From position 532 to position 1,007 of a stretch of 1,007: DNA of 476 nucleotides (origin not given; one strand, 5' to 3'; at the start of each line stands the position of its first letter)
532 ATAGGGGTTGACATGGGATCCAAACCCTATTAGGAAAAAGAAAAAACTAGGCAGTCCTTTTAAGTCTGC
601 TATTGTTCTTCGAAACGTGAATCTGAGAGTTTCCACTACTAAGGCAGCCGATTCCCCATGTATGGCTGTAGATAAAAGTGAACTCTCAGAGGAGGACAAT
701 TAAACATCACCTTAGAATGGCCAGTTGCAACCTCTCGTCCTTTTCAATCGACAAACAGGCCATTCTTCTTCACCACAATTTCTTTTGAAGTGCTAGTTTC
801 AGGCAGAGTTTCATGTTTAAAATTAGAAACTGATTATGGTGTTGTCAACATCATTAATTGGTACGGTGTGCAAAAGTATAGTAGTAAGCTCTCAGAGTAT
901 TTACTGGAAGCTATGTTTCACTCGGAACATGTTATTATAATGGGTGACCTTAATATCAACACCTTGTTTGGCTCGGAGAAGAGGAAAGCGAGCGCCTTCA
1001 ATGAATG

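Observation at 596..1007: EEP-fold nuclease whose N-terminal motifs sit in a different frame, so it is either frameshifted or decaying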

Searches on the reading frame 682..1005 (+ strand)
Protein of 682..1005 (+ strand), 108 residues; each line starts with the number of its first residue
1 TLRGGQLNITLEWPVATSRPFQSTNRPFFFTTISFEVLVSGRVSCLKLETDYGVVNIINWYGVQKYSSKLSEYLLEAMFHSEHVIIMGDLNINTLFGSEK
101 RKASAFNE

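Call 4: search_protein_families(library=pfam, proteins=[window:682-1005:+], max_evalue=10)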
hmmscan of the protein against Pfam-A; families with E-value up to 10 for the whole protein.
seq(108 aa): 2 families
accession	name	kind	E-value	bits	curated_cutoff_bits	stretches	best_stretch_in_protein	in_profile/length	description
PF17822.6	ARMH2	-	0.13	12.3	25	1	55-105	32-79/229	Armadillo-like helical domain-containing protein 2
PF14529.12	Exo_endo_phos_2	-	0.22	11.8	27.4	1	57-98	3-48/117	Endonuclease-reverse transcriptase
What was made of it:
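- On EEP superfamily (Pfam Exo_endo_phos PF03372 / Exo_endo_phos_2 PF14529): The window peptide alone fails (PF14529, E 0.22, 11.8 bits against 27.4; call 4).
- Checked: On its own, the window peptide does not reach Pfam significance (Exo_endo_phos_2, E 0.22, 11.8 bits against a cut-off of 27.4; call 4).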

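Call 5: search_solved_structures(query=window:682-1005:+, max_evalue=10, show_alignments=3)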
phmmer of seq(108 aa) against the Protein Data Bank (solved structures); distinct sequences matched with E-value up to 10: 2.
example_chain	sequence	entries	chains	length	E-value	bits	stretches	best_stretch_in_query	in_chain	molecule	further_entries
4cmy_A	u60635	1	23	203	0.4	14.3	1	42-103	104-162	FERRITIN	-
4cmy_V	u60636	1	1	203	0.41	14.2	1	42-103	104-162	FERRITIN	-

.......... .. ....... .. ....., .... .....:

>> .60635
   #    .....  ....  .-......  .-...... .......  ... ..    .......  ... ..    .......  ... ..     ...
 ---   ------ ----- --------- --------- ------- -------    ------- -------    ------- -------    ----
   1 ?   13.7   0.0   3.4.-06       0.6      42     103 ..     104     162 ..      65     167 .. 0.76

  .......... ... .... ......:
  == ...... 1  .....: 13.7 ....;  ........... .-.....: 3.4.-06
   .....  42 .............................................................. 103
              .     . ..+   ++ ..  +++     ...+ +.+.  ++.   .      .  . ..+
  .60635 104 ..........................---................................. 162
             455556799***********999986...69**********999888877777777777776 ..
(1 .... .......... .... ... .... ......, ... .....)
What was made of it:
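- Tried and rejected: Pfam and PDB searches with the window peptide alone gave nothing significant (calls 4, 5).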

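Call 6: find_homologous_proteins(query=window:682-1005:+, max_evalue=10)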
Query seq(108 aa): 1 candidates shared short words with the query, none scored E <= 10.
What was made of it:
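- Tried and rejected: The word-index protein search with the window peptide found nothing (call 6).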

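Call 15: search_protein_representatives(protein=window:682-1005:+)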
Query: 108 residues. Proteins with E-value up to 0.001 (for the whole library): 3; up to 1e-10: 2; up to 1e-30: 0. The best 3 are listed.
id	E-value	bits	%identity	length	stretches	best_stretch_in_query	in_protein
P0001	5.2e-17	78.2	55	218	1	32-107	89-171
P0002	1.5e-14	70.3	57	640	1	32-105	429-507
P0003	3.7e-05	40.1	43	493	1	29-96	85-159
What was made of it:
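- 778..1007 (+): Central part of the endonuclease domain in frame 1: ISFEVL 778-795, GRV 802-810, NIINWYG 847-867 (Tyr equivalent to L1 Y115), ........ 934-957 (Asp/Asn equivalent to L1 D145/N147). It runs off the window end with no stop. E 5.2e-17 to P0001 (call 15).
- Checked: The frame-1 blocks are far more than chance. phmmer against 1.84 billion representatives gave E 5.2e-17 and 1.5e-14 (call 15).
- The frame-1 peptide hits P0001, P0002 and P0003 at E 5e-17, 1.5e-14 and 3.7e-5 (call 15).
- Tried and rejected: Only the exhaustive phmmer search found relatives (call 15).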

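Call 18: search_protein_families(library=pfam, proteins=[P0001, P0002, P0003], max_evalue=1)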
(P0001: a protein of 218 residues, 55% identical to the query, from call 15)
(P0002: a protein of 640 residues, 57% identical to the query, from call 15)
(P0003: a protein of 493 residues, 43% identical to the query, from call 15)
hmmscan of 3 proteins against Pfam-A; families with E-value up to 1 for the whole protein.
P0001 (218 aa): 0 families

P0002 (640 aa): 29 families (the best 25 are shown)
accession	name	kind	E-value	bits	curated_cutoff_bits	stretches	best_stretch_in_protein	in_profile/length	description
PF03372.29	Exo_endo_phos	-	0.0006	20.1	24.5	1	357-527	16-184/225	Endonuclease/Exonuclease/phosphatase family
PF14529.12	Exo_endo_phos_2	-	0.0031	17.8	27.4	1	452-533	3-83/117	Endonuclease-reverse transcriptase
PF07926.17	TPR_MLP1_2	-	0.013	16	36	1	197-311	2-120/129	TPR/MLP1/MLP2-like protein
PF04108.17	ATG17_like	-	0.013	15.5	43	1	174-346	100-277/355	Autophagy protein ATG17-like domain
PF25764.1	KIF21A_4th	-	0.016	15.3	33.1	1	178-281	44-147/183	KIF21A-like domain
PF14362.11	DUF4407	-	0.019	14.7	31.3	1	201-314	131-236/297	Domain of unknown function (DUF4407)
PF13851.11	GAS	-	0.025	14.4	32.3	1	191-311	42-163/200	Growth-arrest specific micro-tubule binding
PF11932.13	DUF3450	-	0.069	12.9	32.6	1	186-269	27-111/241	Protein of unknown function (DUF3450)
PF14992.11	TMCO5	-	0.072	12.8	32.2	1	188-299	2-118/280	TMCO5 family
PF25541.1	TBCA_PH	-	0.087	13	27.8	0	186-240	48-101/139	PH domain-containing proteins, TBCA domain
PF19220.6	Rod_CreS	-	0.11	11.9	100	1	193-320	10-144/359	Crescentin, rod domain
PF18652.6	Adhesin_P1_N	-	0.13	13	27.1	1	264-320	15-70/106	Adhesin P1 N-terminal domain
PF00038.26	Filament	-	0.15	12.1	40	1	187-313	45-165/313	Intermediate filament protein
PF04513.17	Baculo_PEP_C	-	0.18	12.3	38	1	184-241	62-123/140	Baculovirus polyhedron envelope protein, PEP, C terminus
PF07889.17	DUF1664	-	0.19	12.2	34.6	0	187-232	57-102/124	Protein of unknown function (DUF1664)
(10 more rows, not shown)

P0003 (493 aa): 3 families
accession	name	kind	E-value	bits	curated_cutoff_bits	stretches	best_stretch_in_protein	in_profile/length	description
PF03372.29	Exo_endo_phos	-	1.7e-06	28.4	24.5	1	29-207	28-202/225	Endonuclease/Exonuclease/phosphatase family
PF14529.12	Exo_endo_phos_2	-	9.4e-05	22.7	27.4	1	112-208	2-94/117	Endonuclease-reverse transcriptase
PF01442.23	Apolipoprotein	-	0.34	11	90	0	253-378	70-173/190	Apolipoprotein A1/A4/E domain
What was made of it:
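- On EEP superfamily (Pfam Exo_endo_phos PF03372 / Exo_endo_phos_2 PF14529): It is nonetheless homologous at E 5e-17 to 3.7e-5 to proteins (call 15) of which P0003 passes the PF03372 gathering score (28.4 against 24.5; call 18).
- P0003 passes the Pfam Exo_endo_phos gathering score, 28.4 against 24.5 (call 18).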

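Call 19: find_homologous_proteins(query=P0001, max_evalue=0.001)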
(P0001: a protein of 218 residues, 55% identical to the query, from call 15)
Query P0001 (218 aa): 3 proteins with E <= 0.001 among 77 candidates.
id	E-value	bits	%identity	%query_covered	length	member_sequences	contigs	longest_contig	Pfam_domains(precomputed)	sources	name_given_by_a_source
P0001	2.3e-143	493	100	100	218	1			-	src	-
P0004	2.6e-74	268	62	88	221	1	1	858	-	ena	-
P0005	1.0e-16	79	98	20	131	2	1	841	-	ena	-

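Call 20: find_encoding_contigs(protein=P0001, flank=10000)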
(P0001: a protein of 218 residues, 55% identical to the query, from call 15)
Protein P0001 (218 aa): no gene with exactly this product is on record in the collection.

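Call 21: find_encoding_contigs(protein=P0004, flank=10000)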
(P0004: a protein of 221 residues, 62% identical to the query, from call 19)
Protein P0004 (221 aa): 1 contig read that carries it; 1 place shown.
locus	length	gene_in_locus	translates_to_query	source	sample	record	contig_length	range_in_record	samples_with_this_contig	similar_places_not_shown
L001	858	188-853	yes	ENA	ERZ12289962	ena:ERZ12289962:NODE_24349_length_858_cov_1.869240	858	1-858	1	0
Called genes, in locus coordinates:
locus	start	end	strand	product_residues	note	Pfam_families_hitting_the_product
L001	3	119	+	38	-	?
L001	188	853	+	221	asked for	-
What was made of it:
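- Related contigs are short, and the only coverage figure seen is low (the L001 record name says cov 1.87; call 21).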

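Call 22: find_encoding_contigs(protein=P0005, flank=10000)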
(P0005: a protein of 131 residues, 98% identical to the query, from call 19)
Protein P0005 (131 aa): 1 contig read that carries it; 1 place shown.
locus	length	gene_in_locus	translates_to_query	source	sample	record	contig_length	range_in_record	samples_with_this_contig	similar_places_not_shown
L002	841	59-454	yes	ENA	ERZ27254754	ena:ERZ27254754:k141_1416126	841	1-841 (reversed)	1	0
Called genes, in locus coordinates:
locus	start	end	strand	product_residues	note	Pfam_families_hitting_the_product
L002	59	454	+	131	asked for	-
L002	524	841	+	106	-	?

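Call 33: list_cluster_members(proteins=[P0001, P0002, P0003, P0006, P0004, P0005])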
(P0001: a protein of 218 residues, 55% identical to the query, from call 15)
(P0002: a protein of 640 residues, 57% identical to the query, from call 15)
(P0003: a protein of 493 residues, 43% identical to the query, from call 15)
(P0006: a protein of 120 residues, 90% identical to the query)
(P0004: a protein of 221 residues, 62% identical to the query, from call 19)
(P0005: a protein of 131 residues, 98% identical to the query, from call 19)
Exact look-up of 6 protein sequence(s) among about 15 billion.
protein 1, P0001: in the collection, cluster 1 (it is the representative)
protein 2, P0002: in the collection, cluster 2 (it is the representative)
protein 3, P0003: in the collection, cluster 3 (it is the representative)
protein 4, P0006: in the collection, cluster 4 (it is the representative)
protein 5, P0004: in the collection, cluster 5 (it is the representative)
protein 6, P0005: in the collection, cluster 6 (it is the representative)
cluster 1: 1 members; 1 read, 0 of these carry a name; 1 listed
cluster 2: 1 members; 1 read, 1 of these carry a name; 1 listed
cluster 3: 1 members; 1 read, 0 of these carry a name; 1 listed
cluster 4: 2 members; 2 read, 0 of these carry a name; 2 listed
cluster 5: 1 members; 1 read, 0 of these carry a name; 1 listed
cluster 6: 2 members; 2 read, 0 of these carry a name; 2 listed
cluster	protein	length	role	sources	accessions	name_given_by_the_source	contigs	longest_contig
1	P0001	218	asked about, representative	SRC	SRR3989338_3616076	-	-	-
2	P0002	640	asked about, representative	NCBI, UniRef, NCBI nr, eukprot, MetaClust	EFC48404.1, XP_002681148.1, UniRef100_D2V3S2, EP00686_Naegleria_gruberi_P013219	predicted protein [Naegleria gruberi] | Predicted protein n=1 Tax=Naegleria gruberi TaxID=5762 RepID=D2V3S2_NAEGR | uncharacterized protein NAEGRDRAFT_46456 [Naegleria gruberi]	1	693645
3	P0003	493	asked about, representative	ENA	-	-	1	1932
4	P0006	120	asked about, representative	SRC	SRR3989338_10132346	-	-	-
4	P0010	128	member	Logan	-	-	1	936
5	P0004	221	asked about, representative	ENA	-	-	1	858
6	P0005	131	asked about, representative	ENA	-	-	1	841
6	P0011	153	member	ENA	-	-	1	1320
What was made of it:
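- P0002 is Naegleria gruberi XP_002681148.1 (call 33).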

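Call 36: find_encoding_contigs(protein=P0002, flank=10000)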
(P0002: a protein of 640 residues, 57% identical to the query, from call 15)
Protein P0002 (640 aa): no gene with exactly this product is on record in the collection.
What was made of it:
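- The N. gruberi scaffold could not be fetched (call 36).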

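Call 37: find_encoding_contigs(protein=P0003, flank=10000)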
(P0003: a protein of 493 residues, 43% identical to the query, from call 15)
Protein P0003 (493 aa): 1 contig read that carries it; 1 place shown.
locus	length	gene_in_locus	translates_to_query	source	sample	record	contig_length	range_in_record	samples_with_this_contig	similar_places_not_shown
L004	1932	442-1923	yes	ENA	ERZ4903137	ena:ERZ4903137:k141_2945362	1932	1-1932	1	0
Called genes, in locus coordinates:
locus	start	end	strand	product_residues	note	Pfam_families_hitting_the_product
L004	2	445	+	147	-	?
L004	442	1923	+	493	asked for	PF03372:Exo_endo_phos (weak)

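Call 47: search_solved_structures(query=P0003, max_evalue=10, show_alignments=2)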
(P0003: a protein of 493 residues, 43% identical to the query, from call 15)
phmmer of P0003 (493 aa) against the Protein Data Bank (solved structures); distinct sequences matched with E-value up to 10: 4.
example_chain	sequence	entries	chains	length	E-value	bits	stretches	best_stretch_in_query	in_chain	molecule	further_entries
4bl0_B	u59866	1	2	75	0.31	13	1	185-243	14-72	CHECKPOINT SERINE/THREONINE-PROTEIN KINASE BUB1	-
6wcd_A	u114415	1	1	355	0.77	11.7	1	9-83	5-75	DNA-(apurinic or apyrimidinic site) lyase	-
1w26_A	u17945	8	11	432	8.2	8.4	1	309-366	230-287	TRIGGER FACTOR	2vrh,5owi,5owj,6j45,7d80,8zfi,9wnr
2mlx_A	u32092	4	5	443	8.8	8.3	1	309-366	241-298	Trigger factor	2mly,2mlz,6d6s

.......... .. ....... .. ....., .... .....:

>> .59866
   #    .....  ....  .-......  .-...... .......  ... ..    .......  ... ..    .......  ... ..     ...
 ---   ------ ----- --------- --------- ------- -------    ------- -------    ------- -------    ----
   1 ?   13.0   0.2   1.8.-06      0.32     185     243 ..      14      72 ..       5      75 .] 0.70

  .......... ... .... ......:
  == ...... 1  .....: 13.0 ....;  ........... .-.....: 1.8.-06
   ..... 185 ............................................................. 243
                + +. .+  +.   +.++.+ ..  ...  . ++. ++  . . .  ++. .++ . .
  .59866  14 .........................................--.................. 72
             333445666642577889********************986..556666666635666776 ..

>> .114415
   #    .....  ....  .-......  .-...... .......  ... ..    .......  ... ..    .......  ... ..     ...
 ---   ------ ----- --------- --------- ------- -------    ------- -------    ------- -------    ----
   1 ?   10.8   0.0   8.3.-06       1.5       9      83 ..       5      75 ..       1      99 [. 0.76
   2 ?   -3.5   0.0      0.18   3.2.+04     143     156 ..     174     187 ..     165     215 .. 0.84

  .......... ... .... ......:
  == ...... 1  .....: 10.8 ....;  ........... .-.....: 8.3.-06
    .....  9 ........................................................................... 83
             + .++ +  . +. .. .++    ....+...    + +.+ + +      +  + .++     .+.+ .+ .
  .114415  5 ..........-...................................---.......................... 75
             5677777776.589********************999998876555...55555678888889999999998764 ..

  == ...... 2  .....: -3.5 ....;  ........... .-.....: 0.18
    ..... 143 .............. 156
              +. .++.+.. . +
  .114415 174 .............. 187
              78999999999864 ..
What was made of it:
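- P0003 alone also gave no L1 ORF2p hit (call 47).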

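Call 50: find_encoding_contigs(protein=P0011, flank=10000)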
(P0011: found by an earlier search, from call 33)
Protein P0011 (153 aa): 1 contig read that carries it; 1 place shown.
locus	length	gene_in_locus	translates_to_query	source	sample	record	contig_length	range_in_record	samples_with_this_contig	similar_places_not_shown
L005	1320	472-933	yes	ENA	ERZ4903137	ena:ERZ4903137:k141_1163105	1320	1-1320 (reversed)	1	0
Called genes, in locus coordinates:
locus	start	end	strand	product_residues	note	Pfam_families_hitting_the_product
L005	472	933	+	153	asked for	-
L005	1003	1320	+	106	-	?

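Call 51: find_encoding_contigs(protein=P0010, flank=10000)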
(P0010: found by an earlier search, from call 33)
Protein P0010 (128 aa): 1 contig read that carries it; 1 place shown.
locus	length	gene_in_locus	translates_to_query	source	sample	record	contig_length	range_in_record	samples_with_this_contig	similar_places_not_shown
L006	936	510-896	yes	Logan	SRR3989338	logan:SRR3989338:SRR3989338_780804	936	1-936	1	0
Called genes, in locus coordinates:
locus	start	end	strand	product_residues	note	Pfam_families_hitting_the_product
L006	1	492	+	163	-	?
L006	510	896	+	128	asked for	-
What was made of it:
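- Several diverged and broken copies occur in four samples (calls 21, 22, 37, 50, 51).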

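Call 69: predict_structure(alignment_id=A5)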
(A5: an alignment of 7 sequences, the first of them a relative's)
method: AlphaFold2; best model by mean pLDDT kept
length: 218 residues; sequences in the alignment: 7
mean_pLDDT: 76.9   pTM: 0.79
mean pLDDT of the five models: 76.9, 76.1, 74.9, 74.5, 71.5
residues with pLDDT >= 90: 29; 70-90: 128; 50-70: 51; < 50: 10
segments of 3 or more residues with pLDDT < 50: 185-187, 215-218
pLDDT, mean of each block of 10 residues (from residue 1): 68 78 83 80 75 84 79 70 76 87 87 88 85 94 90 72 75 88 58 58 62 49
secondary structure, 60 per line:
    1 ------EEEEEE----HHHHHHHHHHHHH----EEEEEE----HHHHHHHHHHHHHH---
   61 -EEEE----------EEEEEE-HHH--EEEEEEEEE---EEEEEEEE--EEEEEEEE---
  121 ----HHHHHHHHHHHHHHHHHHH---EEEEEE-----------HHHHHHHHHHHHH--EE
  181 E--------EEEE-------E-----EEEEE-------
elements in order: E7-12 H17-29 E34-39 H44-57 E62-65 E76-81 E88-96 E100-107 E110-117 H125-143 E147-152 H164-176 E179-181 E190-193 E207-211
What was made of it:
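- On EEP superfamily: AlphaFold gave pLDDT 76.9 and pTM 0.79 (call 69).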

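Call 71: fold_search(model_id=the predicted structure, library=pdb)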
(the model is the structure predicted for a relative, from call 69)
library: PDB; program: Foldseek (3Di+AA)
matches with E <= 10: 1137; with E <= 0.001: 250
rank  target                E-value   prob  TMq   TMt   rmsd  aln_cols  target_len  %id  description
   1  8sp7                  6.5e-11  1.00  0.65  0.62   5.4       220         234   19  LINE-1 retrotransposon endonuclease domain complex with tranexamic acid (released 2024-05-22)
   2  9hdr_A                1.1e-10  1.00  0.68  0.14   5.2       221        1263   19  Human LINE-1 ORF2p target-primed reverse transcription complex with EN domain resolved (released 2025-03-12)
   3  1vyb_B                2.2e-10  1.00  0.66  0.62   5.2       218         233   20  Endonuclease domain of human LINE1 ORF2p (released 2004-06-04)
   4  8sp5_A                2.7e-10  1.00  0.68  0.63   5.2       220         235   20  LINE-1 retrotransposon endonuclease domain complex with Mn2+ (released 2024-05-22)
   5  7n8k_B                2.7e-10  1.00  0.66  0.63   5.6       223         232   17  LINE-1 endonuclease domain complex with Mg (released 2021-10-13)
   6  2v0r_A                3.0e-10  1.00  0.65  0.61   5.7       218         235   18  crystal structure of a hairpin exchange variant (LTx) of the targeting LINE-1 retrotransposon endonuclease (released 2007-07-17)
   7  2v0s                  3.4e-10  1.00  0.68  0.65   4.8       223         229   20  crystal structure of a hairpin exchange variant (LR1) of the targeting LINE-1 retrotransposon endonuclease (released 2007-07-17)
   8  2v0r_B                3.8e-10  1.00  0.67  0.63   5.3       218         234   20  crystal structure of a hairpin exchange variant (LTx) of the targeting LINE-1 retrotransposon endonuclease (released 2007-07-17)
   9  9k6i_A                3.8e-10  1.00  0.67  0.13   5.2       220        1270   20  Structure of full-length human LINE-1 ORF2p with endogenous DNA and RNA/cDNA hybrid (released 2025-10-22)
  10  1vyb_A                5.2e-10  1.00  0.69  0.65   5.1       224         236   19  Endonuclease domain of human LINE1 ORF2p (released 2004-06-04)
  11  8uw3_A                1.2e-09  1.00  0.67  0.13   5.1       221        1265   20  Human LINE-1 retrotransposon ORF2 protein engaged with template RNA in elongation state (released 2023-12-20)
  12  7n8s_A                1.3e-09  1.00  0.64  0.61   5.4       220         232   17  LINE-1 endonuclease domain complex with DNA (released 2021-10-13)
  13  1dew_A                1.3e-08  1.00  0.62  0.50   5.9       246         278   18  CRYSTAL STRUCTURE OF HUMAN APE1 BOUND TO ABASIC DNA (released 2000-02-02)
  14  5wn1_B                1.9e-08  1.00  0.62  0.52   5.4       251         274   18  APE1 exonuclease product complex (released 2018-02-28)
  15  9dp4_A                2.0e-08  1.00  0.60  0.49   5.7       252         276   18  APE1 N174Q Product Complex with Abasic DNA (released 2024-10-09)
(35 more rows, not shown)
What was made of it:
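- On EEP superfamily: Foldseek found 250 PDB matches at E<=0.001, and every one of the 50 listed is an EEP enzyme (call 71).
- Closest known: Cellular AP endonucleases. Same: Same EEP fold (call 71).
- The AlphaFold model of P0001 (pLDDT 76.9, call 69) has LINE-1 endonuclease/ORF2p as its 12 best PDB matches (E 6.5e-11 to 1.3e-9, TM 0.64-0.69), ahead of APE1, DNase I, TRAS1 endonuclease and ExoIII (call 71).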
